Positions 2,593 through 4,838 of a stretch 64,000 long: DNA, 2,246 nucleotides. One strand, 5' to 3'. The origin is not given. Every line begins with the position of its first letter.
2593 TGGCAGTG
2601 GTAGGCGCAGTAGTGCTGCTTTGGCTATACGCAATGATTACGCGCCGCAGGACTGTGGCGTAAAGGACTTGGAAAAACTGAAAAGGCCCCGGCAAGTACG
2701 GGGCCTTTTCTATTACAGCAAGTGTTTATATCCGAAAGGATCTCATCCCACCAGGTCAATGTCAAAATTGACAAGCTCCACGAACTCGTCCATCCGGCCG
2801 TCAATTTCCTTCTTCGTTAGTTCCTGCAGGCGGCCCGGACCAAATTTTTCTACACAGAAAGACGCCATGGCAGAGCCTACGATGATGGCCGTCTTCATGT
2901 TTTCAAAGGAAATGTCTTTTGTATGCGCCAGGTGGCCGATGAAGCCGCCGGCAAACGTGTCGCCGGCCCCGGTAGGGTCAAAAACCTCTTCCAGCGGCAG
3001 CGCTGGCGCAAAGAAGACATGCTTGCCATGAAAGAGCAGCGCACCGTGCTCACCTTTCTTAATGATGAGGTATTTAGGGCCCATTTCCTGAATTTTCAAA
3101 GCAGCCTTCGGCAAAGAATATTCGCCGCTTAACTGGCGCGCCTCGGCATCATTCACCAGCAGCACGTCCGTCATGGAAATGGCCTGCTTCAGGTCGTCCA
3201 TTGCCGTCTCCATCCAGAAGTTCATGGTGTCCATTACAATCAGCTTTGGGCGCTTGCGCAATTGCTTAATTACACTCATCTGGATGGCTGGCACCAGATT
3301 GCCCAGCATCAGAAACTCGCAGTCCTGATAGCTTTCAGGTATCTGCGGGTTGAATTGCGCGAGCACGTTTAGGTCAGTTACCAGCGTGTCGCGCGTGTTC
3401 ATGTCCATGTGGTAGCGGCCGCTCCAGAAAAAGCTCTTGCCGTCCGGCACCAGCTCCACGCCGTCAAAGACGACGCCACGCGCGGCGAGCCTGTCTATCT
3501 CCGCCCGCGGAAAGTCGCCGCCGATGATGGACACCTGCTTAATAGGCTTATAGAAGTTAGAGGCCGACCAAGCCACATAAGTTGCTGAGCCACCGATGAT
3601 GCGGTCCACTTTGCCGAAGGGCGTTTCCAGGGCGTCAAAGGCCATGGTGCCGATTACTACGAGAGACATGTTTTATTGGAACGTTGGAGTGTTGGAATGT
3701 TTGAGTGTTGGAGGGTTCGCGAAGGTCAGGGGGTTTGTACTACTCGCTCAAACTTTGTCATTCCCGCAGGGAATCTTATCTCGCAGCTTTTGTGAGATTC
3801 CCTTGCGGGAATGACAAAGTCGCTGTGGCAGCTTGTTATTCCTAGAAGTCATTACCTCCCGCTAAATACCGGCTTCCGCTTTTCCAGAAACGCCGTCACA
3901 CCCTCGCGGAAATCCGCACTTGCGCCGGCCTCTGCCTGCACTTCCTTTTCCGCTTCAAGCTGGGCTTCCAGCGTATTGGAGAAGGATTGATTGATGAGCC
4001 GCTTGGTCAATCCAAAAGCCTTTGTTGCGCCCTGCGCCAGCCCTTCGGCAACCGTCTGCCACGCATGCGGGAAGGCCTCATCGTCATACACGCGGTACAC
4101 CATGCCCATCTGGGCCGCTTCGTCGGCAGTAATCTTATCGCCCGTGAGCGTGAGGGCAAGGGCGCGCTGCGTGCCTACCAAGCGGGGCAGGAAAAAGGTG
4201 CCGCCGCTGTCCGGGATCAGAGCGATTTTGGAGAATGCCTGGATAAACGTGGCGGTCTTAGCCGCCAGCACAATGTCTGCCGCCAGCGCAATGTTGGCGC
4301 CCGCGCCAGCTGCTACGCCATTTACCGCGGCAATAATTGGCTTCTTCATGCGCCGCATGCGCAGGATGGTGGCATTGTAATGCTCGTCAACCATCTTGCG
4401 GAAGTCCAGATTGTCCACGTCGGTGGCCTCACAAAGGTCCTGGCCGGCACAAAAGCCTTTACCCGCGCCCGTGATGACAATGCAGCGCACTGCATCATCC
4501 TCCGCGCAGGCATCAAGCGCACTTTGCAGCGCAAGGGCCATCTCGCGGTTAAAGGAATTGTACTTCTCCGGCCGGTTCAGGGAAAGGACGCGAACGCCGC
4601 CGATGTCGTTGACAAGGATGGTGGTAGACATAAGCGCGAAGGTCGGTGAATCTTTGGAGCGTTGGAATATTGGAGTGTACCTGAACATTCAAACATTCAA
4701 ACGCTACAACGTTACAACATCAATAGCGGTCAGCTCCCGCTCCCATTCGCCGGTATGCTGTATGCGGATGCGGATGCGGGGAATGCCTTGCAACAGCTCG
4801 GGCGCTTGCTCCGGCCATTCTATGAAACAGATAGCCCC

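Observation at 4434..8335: Diverged ~0.7-kb segmental duplication (enoyl-CoA hydratase 5' part plus tsaE) flanking a 2.4-kb insert, giving two tsaE paralogues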

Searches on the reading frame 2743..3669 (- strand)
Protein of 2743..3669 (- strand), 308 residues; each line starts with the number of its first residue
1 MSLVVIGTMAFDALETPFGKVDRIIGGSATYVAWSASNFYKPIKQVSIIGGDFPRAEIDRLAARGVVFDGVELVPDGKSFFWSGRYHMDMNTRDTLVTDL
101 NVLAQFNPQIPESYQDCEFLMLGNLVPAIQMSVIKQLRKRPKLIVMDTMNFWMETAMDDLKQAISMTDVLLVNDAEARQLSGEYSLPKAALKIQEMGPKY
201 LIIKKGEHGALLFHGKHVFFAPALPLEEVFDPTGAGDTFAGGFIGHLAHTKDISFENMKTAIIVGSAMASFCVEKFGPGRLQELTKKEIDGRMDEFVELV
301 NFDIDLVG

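Call 7: search_protein_families(library=pfam, proteins=[window:2743-3669:-], max_evalue=0.01)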
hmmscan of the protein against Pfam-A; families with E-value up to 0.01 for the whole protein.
window:2743-3669:- (308 aa): 2 families
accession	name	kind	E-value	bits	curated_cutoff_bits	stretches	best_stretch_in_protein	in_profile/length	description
PF00294.29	PfkB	-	1.4e-27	97.3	25.8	1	20-279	30-296/302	pfkB family carbohydrate kinase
PF08543.17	Phos_pyr_kin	-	0.00083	19.2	27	1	143-253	95-217/246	Phosphomethylpyrimidine kinase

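Call 8: search_protein_families(library=ncbifam, proteins=[window:2743-3669:-], max_evalue=0.01)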
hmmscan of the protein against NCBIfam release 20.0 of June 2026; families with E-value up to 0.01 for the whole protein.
window:2743-3669:- (308 aa): 20 families
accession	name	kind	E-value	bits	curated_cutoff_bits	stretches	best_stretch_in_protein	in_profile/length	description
TIGR02152.1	D_ribokin_bact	equivalog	5.8e-17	62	299.65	1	161-278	170-286/298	ribokinase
TIGR04382.1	myo_inos_iolC_N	equivalog_domain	5.5e-14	52.1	300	1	155-276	177-293/309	5-dehydro-2-deoxygluconokinase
NF041164.1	NucKinThplmales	equivalog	6.2e-13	48.6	450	1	105-275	114-274/295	nucleoside kinase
NF053626.1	RibKinHalex1628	equivalog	7.4e-13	48.6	330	1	159-277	169-277/293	ATP-dependent ribose-1-phosphate kinase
TIGR03168.1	1-PFK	subfamily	8.6e-13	47.9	216.4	1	103-273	114-286/305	hexose kinase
NF040938.1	KDG_KDGal_kin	equivalog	8.9e-13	48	400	1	151-262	166-277/305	bifunctional 2-dehydro-3-deoxygluconokinase/2-dehydro-3-deoxygalactonokinase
TIGR03828.1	pfkB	equivalog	9.7e-13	47.8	292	1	102-273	113-286/305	1-phosphofructokinase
NF049991.1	TagKinase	equivalog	1.1e-12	47.4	420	1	156-278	184-301/321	tagatose kinase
NF006957.1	PRK09434.1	equivalog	1.1e-10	41.5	450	1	157-263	170-276/302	fructokinase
TIGR02198.1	rfaE_dom_I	equivalog_domain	1.7e-09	37.2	345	1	123-279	155-303/315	D-glycero-beta-D-manno-heptose-7-phosphate kinase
NF041332.1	KDG_KDGal_kin_Halo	equivalog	1.8e-09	37.5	440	1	154-291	177-308/320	bifunctional 2-dehydro-3-deoxygluconokinase/2-dehydro-3-deoxygalactonokinase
NF052444.1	DhDoxglucKinKdgK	equivalog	5.4e-09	35.9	400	1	131-247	148-269/303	2-dehydro-3-deoxygluconokinase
NF007321.0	PRK09813.1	equivalog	2.1e-08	34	247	1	132-277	128-259/261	fructoselysine 6-kinase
NF041320.1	pfkB_Halo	equivalog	1.6e-06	27.8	400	1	183-278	193-282/302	1-phosphofructokinase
NF008353.0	PRK11142.1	equivalog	2.5e-06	27.2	341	1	161-277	173-288/307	ribokinase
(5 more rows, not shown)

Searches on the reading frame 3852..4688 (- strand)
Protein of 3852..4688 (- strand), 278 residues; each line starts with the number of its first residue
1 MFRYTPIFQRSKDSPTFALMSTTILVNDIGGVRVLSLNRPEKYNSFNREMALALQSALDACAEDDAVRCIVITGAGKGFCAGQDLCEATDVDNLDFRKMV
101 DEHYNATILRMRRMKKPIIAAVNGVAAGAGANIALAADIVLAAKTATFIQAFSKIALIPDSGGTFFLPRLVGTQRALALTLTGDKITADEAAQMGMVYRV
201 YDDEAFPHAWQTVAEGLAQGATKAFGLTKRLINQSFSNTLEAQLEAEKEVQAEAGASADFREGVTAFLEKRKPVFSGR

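Call 7: search_protein_families(library=pfam, proteins=[window:3852-4688:-], max_evalue=0.01)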
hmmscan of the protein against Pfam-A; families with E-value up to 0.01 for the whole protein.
window:3852-4688:- (278 aa): 2 families
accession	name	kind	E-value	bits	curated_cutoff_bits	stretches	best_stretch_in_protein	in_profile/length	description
PF00378.25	ECH_1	-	1.7e-63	214.7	27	1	31-277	5-250/251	Enoyl-CoA hydratase/isomerase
PF16113.10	ECH_2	-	1.6e-38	133.5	27.2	1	32-214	1-185/335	Enoyl-CoA hydratase/isomerase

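Call 8: search_protein_families(library=ncbifam, proteins=[window:3852-4688:-], max_evalue=0.01)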
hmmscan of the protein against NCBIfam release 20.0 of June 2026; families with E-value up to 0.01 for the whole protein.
window:3852-4688:- (278 aa): 73 families (the best 25 are shown)
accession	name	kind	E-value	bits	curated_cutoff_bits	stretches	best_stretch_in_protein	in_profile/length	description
TIGR02280.1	PaaB1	equivalog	1.5e-91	306.5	345.15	1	25-278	2-256/256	2-(1,2-epoxy-1,2-dihydrophenyl)acetyl-CoA isomerase PaaG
NF004635.0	PRK05981.1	equivalog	8e-76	255.1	351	1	26-278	8-266/266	enoyl-CoA hydratase/isomerase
NF051848.1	EnCoAHydtEchA19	equivalog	1.3e-61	208.4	400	1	24-278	2-258/258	enoyl-CoA hydratase EchA19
NF046063.1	oxepin_alt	equivalog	2.9e-61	207.2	300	1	27-273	5-253/254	oxepin-CoA hydrolase, alternative type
NF005700.0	PRK07511.1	subfamily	2.4e-59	201.1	274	1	20-276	1-259/260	enoyl-CoA hydratase family protein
NF050134.1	TdecoylIsomFabM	equivalog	6.6e-59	199.4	400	1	24-277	4-260/261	trans-2-decenoyl-ACP isomerase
NF004857.0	PRK06210.1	equivalog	3.5e-58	197.2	341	1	27-277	13-274/275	enoyl-CoA hydratase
NF006699.0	PRK09245.1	subfamily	5.2e-58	196.4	354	1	20-277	1-265/266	crotonase/enoyl-CoA hydratase family protein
NF006109.0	PRK08260.1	subfamily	8.6e-58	195.9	320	1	25-277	7-277/296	enoyl-CoA hydratase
NF005575.0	PRK07260.1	equivalog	6.1e-57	193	335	1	25-277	7-262/263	enoyl-CoA hydratase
NF005804.0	PRK07659.1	equivalog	1e-55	189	311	1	23-277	7-259/260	enoyl-CoA hydratase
NF004725.0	PRK06072.1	equivalog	4.7e-55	187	293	1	24-277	2-247/248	enoyl-CoA hydratase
NF006107.0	PRK08258.1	equivalog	2.9e-54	184.2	330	1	22-278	17-277/277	enoyl-CoA hydratase family protein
NF006007.0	PRK08138.1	subfamily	3.2e-53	180.7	355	1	26-278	12-261/261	enoyl-CoA hydratase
NF004517.0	PRK05862.1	equivalog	2.1e-51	174.9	396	1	22-276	4-255/257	enoyl-CoA hydratase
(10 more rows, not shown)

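Call 24: find_homologous_proteins(query=window:3852-4631:-, max_evalue=1e-60)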
Query window:3852-4631:- (259 aa): 7935 proteins with E <= 1e-60 among 8000 candidates; the best 120 are listed.
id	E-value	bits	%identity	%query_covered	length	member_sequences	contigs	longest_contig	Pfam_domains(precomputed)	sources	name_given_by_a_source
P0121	3.5e-163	559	100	100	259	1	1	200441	PF00378.26,PF16113.11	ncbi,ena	-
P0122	7.4e-154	528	94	100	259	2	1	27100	PF00378.26,PF16113.11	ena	-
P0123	2.2e-149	513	90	100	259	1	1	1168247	PF00378.26,PF16113.11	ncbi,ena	-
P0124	3.2e-143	493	88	100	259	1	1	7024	PF00378.26,PF16113.11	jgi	jgi:2-(1,2-epoxy-1,2-dihydrophenyl)acetyl-CoA isomerase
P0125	2.2e-142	490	86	100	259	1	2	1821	PF00378.26,PF16113.11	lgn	-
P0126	4.3e-142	490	86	100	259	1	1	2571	PF00378.26,PF16113.11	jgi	jgi:2-(1,2-epoxy-1,2-dihydrophenyl)acetyl-CoA isomerase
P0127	5.8e-142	489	86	100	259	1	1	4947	PF00378.26,PF16113.11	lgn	-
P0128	1.0e-141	488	86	100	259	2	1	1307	PF00378.26,PF16113.11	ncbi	-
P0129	2.2e-141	487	86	100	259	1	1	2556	PF00378.26,PF16113.11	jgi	jgi:2-(1,2-epoxy-1,2-dihydrophenyl)acetyl-CoA isomerase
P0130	1.5e-138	478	84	100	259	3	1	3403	PF00378.26,PF16113.11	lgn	-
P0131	2.3e-138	477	85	100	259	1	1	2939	PF00378.26,PF16113.11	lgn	-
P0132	2.2e-137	474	83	100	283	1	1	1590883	PF00378.26,PF16113.11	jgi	jgi:2-(1,2-epoxy-1,2-dihydrophenyl)acetyl-CoA isomerase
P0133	2.7e-137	474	84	100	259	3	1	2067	PF00378.26,PF16113.11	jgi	jgi:2-(1,2-epoxy-1,2-dihydrophenyl)acetyl-CoA isomerase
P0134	4.0e-137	473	84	100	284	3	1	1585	PF00378.26,PF16113.11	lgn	-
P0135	2.1e-136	471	83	100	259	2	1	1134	PF00378.26,PF16113.11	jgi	jgi:2-(1,2-epoxy-1,2-dihydrophenyl)acetyl-CoA isomerase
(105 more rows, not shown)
